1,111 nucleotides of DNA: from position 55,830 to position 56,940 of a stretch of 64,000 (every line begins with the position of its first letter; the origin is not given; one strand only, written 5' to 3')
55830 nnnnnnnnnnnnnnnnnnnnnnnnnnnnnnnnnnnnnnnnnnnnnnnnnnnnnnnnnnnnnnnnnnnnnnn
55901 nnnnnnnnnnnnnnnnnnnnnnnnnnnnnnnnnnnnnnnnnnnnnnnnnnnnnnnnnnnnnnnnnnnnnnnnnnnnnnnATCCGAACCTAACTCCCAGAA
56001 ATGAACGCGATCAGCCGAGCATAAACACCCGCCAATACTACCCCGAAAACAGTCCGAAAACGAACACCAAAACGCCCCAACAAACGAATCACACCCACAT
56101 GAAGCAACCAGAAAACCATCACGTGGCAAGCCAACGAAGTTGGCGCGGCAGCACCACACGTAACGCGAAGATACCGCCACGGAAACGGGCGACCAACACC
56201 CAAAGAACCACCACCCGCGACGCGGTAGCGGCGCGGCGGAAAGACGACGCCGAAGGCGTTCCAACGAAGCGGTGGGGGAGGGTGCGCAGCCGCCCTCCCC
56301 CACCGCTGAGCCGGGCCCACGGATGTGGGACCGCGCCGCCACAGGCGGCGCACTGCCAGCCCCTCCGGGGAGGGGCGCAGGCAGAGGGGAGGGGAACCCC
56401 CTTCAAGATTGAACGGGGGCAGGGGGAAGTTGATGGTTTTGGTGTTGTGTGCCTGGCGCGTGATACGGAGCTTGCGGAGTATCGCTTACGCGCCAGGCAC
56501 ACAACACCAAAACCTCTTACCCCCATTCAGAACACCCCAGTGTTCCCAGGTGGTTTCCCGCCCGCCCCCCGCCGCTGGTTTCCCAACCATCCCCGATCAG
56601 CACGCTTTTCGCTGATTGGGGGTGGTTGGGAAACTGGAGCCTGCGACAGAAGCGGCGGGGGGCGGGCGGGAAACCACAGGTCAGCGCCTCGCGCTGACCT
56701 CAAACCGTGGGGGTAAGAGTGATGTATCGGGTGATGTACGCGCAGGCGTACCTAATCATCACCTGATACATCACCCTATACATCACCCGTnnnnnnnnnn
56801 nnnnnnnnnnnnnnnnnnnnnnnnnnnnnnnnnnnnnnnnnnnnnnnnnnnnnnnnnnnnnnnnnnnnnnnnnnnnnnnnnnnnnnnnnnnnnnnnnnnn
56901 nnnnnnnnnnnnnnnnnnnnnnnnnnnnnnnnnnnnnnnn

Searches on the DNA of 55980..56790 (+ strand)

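Call 71: search_dna_similar(query=window:55980-56790:+, collection=plasmids, mode=distant, max_rows=20, max_evalue=0.001)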
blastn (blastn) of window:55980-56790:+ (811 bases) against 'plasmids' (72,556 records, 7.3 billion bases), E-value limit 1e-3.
Records with a match: 2; places in all: 4; records where one place covers at least 80% of the query: 0.
Best place of each record, by identity: 60-80% 2.
By first word of the organism name: Nocardia 2.
By predicted mobility (MOB-suite, as given by PLSDB): non-mobilizable 2.
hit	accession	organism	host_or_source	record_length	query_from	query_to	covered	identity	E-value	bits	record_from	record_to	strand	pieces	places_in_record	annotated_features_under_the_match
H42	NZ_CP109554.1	Nocardia sp. NBC_01388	-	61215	145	728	72%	72.3%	5e-66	260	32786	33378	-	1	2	none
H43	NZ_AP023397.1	Nocardia wallacei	Homo sapiens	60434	229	721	42%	77.7%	2e-39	249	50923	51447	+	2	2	none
